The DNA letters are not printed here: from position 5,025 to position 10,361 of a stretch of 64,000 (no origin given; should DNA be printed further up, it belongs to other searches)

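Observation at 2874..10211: Three-gene operon: 1678-aa HD + HIGH-nucleotidyltransferase + PRTase-like giant protein with LDH-like dehydrogenase and Fe-S flavoprotein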

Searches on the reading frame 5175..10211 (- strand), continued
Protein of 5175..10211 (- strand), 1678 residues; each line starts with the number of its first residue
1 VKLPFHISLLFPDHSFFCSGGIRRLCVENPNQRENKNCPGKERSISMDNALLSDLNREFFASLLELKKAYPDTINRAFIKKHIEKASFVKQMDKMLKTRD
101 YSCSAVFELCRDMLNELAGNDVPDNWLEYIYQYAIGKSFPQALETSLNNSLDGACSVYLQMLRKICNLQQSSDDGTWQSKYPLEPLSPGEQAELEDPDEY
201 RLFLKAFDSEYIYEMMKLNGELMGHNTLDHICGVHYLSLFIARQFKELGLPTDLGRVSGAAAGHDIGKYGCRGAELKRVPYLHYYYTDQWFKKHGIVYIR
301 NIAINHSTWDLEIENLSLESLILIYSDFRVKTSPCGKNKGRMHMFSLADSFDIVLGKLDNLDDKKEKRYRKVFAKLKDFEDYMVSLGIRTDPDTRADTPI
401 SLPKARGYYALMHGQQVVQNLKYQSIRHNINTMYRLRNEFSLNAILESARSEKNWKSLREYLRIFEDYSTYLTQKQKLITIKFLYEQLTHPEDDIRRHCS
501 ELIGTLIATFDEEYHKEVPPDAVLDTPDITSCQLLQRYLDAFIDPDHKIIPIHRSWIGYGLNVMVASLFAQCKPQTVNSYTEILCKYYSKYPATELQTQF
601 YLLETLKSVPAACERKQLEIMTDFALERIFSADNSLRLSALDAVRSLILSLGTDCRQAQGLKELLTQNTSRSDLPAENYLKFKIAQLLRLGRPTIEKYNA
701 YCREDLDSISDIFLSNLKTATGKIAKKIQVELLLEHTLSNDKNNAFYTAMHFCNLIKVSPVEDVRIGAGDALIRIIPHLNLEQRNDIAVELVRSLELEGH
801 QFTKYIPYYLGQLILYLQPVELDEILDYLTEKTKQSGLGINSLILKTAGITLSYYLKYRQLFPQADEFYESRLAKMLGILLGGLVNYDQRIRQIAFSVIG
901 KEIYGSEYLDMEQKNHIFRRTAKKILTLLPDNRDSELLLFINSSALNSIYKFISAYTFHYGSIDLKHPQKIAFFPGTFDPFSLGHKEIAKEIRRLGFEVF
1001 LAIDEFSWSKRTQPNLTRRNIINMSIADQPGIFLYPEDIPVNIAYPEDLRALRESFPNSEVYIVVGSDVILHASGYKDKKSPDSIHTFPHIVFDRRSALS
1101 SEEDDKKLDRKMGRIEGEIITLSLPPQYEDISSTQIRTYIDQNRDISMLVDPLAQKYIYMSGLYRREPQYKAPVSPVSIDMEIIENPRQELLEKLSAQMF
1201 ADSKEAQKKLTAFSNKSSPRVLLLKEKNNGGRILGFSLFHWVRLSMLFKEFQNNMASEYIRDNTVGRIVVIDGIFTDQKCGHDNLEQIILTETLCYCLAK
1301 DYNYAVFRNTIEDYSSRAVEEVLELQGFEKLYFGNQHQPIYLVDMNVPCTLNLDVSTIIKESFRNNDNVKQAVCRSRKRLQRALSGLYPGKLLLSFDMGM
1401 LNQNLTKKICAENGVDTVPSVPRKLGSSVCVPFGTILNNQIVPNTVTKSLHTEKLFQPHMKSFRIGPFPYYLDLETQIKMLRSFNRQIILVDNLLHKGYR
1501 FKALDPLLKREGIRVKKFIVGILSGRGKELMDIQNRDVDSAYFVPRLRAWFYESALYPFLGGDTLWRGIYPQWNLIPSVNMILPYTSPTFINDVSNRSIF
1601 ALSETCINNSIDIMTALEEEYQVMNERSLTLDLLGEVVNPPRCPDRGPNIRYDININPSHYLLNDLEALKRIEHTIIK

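Call 14: find_related_loci(query=window:5175-10073:-, collection=genome_contigs, flank=10000)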
Query window:5175-10073:- (1632 aa) in genome_contigs; peptide patterns used: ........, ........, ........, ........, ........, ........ (x = any residue, [..] = any of these).
112 stretches matched a pattern; 86 encode a relative of the query (tblastn E <= 1e-3); the best 80 are kept; 77 distinct loci.
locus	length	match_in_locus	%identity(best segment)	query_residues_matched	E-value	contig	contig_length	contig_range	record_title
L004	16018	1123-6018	82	1-1632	0e+0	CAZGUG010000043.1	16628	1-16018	MAG TPA_asm: uncultured Clostridium sp. isolate SRP241326_co3_307 genome assembly, contig: NODE_4533_length_16628_cov_12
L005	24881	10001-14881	66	1-1632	0e+0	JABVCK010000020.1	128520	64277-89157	MAG: Bacillota bacterium isolate Ch29 Scaffold51, whole genome shotgun sequence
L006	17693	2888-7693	61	27-1632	0e+0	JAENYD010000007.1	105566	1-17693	MAG: Clostridium thermobutyricum isolate B5_bin.2 B5_bin2_NODE_91_length_105566_cov_11.722446, whole genome shotgun sequ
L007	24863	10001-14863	55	2-1632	0e+0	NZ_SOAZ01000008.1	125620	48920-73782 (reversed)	Fonticella tunisiensis strain DSM 24455 Ga0244689_108, whole genome shotgun sequence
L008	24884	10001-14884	55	1-1632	0e+0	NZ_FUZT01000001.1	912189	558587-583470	Maledivibacter halophilus strain M1, whole genome shotgun sequence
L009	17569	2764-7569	56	28-1632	0e+0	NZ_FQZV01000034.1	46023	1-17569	Geosporobacter subterraneus DSM 17957, whole genome shotgun sequence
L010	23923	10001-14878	56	1-1630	0e+0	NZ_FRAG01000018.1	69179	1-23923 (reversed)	Paramaledivibacter caminithermalis DSM 15212, whole genome shotgun sequence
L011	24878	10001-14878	55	1-1630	0e+0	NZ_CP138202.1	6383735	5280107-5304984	Wukongibacter baidiensis strain DY30321 chromosome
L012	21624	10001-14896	73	1-1632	0e+0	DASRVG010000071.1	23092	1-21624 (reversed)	MAG TPA_asm: Clostridia bacterium isolate SMAG_U9083 k141_150855, whole genome shotgun sequence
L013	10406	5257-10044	55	33-1630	0e+0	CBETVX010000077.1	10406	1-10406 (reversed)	MAG TPA_asm: uncultured Eubacteriales bacterium isolate SRR13515399_binner123_Refined_12 genome assembly, contig: ERZ250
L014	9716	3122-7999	55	1-1630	0e+0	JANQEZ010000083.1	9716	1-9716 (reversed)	MAG: Clostridia bacterium isolate PL23a_bin.55 k99_676595, whole genome shotgun sequence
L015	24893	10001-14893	53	1-1625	0e+0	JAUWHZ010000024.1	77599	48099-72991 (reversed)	MAG: Atribacterota bacterium isolate CSMAG_2281 CSMAG_2281_k141_768818_length_77599_cov_37.9767, whole genome shotgun se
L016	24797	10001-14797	55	28-1631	0e+0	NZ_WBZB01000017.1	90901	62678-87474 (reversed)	Alkaliphilus serpentinus strain LacT Alk_LacT_GGACCC_MERGED.PERFECT_contig_17, whole genome shotgun sequence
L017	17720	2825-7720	53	1-1625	0e+0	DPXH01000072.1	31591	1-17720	MAG TPA_asm: Candidatus Sediminicultor tertius isolate UBA9311 contig_2779, whole genome shotgun sequence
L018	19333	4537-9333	54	28-1631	0e+0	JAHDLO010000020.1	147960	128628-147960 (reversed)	MAG: Clostridiaceae bacterium isolate M1-B18 k141_78895, whole genome shotgun sequence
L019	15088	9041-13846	54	28-1632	0e+0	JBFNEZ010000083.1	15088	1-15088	MAG: Thermotaleaceae bacterium isolate AA5 NODE_1412_length_15088_cov_10.313776, whole genome shotgun sequence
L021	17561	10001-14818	53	27-1625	0e+0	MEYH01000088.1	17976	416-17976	MAG: Candidatus Atribacteria bacterium RBG_19FT_COMBO_35_14 rbg_19ft_combo_scaffold_633, whole genome shotgun sequence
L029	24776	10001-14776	53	32-1631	0e+0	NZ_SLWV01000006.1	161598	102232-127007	Marinisporobacter balticus strain DSM 102940 Ga0310545_106, whole genome shotgun sequence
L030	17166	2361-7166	51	33-1631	0e+0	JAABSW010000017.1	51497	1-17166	MAG: Clostridiaceae bacterium isolate S18.Bin088 Scaffold_15, whole genome shotgun sequence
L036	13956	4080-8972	73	1-1632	0e+0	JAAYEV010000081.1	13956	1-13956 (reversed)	MAG: Clostridiales bacterium isolate AS07pgkLD_202 46092_AS07, whole genome shotgun sequence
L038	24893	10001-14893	80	1-1632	0e+0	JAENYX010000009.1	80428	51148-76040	MAG: Clostridium thermobutyricum isolate BL5_bin.9 BL5_bin9_NODE_125_length_80428_cov_16.907282, whole genome shotgun se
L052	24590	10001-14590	39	55-1626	0e+0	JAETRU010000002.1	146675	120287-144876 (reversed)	MAG: Eubacterium sp. isolate S30_Bin6 scaffold_77, whole genome shotgun sequence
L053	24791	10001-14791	48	37-1632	0e+0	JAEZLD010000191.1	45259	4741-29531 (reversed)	MAG: Bacillota bacterium isolate OH_CDB_59 k127_869167, whole genome shotgun sequence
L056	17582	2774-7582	57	32-1632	0e+0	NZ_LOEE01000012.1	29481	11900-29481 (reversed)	Thermotalea metallivorans strain B2-1 AN619_contig000019, whole genome shotgun sequence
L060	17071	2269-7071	64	25-1632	0e+0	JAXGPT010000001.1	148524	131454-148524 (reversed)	MAG: Bacillota bacterium isolate AnMBR.bin309 bin309_1, whole genome shotgun sequence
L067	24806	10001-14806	55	28-1632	0e+0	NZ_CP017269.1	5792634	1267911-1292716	Geosporobacter ferrireducens strain IRF9 chromosome, complete genome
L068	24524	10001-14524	40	78-1626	0e+0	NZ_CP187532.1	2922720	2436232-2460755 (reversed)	Ihubacter sp. rT4E-8 chromosome, complete genome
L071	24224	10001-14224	32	78-1625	0e+0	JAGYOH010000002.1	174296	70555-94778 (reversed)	MAG: Clostridia bacterium isolate M55B163 2, whole genome shotgun sequence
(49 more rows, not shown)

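Call 63: search_protein_families(library=pfam, proteins=[L005:16763-17893:+, L005:17887-19389:+, L005:19435-20169:+, L005:14966-16228:-, L071:14259-15305:+, L071:15302-16018:+, L071:16040-16648:+, L071:16681-18117:+, L021:16459-17487:+, L029:15879-17024:+], max_evalue=0.001)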
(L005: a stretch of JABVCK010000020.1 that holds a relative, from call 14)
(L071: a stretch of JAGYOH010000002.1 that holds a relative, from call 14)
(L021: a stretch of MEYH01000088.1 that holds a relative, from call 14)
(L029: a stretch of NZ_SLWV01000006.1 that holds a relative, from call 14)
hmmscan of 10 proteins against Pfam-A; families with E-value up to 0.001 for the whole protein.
L005:16763-17893:+ (376 aa): 3 families
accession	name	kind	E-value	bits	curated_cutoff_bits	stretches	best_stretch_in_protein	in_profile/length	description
PF00310.26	GATase_2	-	7.9e-14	51.7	19.9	1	100-333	121-371/420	Glutamine amidotransferases class-II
PF13537.11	GATase_7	-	4.6e-07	30.3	25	1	198-243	15-63/123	Glutamine amidotransferase domain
PF13522.11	GATase_6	-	1.5e-06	28.7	27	1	181-243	15-78/130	Glutamine amidotransferase domain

L005:17887-19389:+ (500 aa): 12 families
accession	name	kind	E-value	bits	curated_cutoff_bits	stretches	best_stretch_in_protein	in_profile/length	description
PF01645.23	Glu_synthase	-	2.7e-138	461.6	20.4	1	107-468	3-369/369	Conserved region in glutamate synthase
PF04898.20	Glu_syn_central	-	1.3e-18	67.8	22.8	2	309-477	131-269/277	Glutamate synthase central domain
PF00478.31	IMPDH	-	2.4e-09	37.1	25.6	1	304-402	147-235/345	IMP dehydrogenase / GMP reductase domain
PF13187.11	Fer4_9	-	4.8e-07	30.1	27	1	17-63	1-51/52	4Fe-4S dicluster domain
PF03060.21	NMO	-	3.2e-05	23.9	28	1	311-413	138-232/331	Nitronate monooxygenase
PF13484.11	Fer4_16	-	4.2e-05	24.7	30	1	48-90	1-43/66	4Fe-4S double cluster binding domain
PF12838.12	Fer4_7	-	4.3e-05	24.3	27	1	17-63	1-52/52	4Fe-4S dicluster domain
PF00037.32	Fer4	-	4.7e-05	23.5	21.1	0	12-28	2-18/24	4Fe-4S binding domain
PF01070.24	FMN_dh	-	5.1e-05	22.9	24.9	1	324-412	236-311/350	FMN-dependent dehydrogenase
PF13237.11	Fer4_10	-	0.00015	22.1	25.5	1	11-60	2-53/53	4Fe-4S dicluster domain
PF12837.12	Fer4_6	-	0.00036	20.8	25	1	11-32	2-23/24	4Fe-4S binding domain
PF14697.11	Fer4_21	-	0.00083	19.9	35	1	14-62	4-55/59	4Fe-4S dicluster domain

L005:19435-20169:+ (244 aa): 1 family
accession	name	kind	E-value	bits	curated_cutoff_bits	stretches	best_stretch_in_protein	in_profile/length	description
PF01493.24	GXGXG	-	6.6e-33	114.3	32.5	1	29-196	13-182/190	GXGXG motif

L005:14966-16228:- (420 aa): 1 family
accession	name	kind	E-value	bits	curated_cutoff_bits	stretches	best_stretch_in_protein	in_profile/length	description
PF00909.26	Ammonium_transp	-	6.2e-125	417.5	23.2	1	14-406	2-399/399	Ammonium Transporter Family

L071:14259-15305:+ (348 aa): 0 families

L071:15302-16018:+ (238 aa): 2 families
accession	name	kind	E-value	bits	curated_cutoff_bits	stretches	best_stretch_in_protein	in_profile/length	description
PF01411.24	tRNA-synt_2c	-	5.3e-11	42.2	30.3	1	14-92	472-552/552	tRNA synthetases class II (A)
PF07973.19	tRNA_SAD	-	1.8e-08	34.7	24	1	190-233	1-44/44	Threonyl and Alanyl tRNA synthetase second additional domain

L071:16040-16648:+ (202 aa): 0 families

L071:16681-18117:+ (478 aa): 0 families

L021:16459-17487:+ (342 aa): 2 families
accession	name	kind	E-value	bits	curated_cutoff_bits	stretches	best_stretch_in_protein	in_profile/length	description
PF04055.27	Radical_SAM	-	1.1e-17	65.2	29.5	1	107-266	2-157/166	Radical SAM superfamily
PF21016.3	RlmN_N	-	2e-09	37.5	24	1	5-63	2-60/60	Ribosomal RNA large subunit methyltransferase N-terminal domain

L029:15879-17024:+ (381 aa): 3 families
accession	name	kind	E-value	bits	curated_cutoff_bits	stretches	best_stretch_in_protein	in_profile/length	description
PF00155.27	Aminotran_1_2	-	4.4e-25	89.1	19.7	1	20-307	2-301/361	Aminotransferase class I and II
PF01810.24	LysE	-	2.1e-07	31.1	25.6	1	321-374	137-191/193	LysE type translocator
PF12897.13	Asp_aminotransf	-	4.4e-06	26.2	27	0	106-193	125-216/421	Aspartate amino-transferase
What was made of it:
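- In two lineages a nitrogen-assimilation island (amtB plus a three-piece glutamate synthase) is inserted inside the operon (call 63). The divergent L071 version sits next to an AlaX-like tRNA-editing gene (call 63).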

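Call 78: search_protein_families(library=padloc, proteins=[window:5178-10073:-], max_evalue=0.01)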
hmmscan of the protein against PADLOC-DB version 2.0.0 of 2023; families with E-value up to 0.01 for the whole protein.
window:5178-10073:- (1632 aa): 0 families
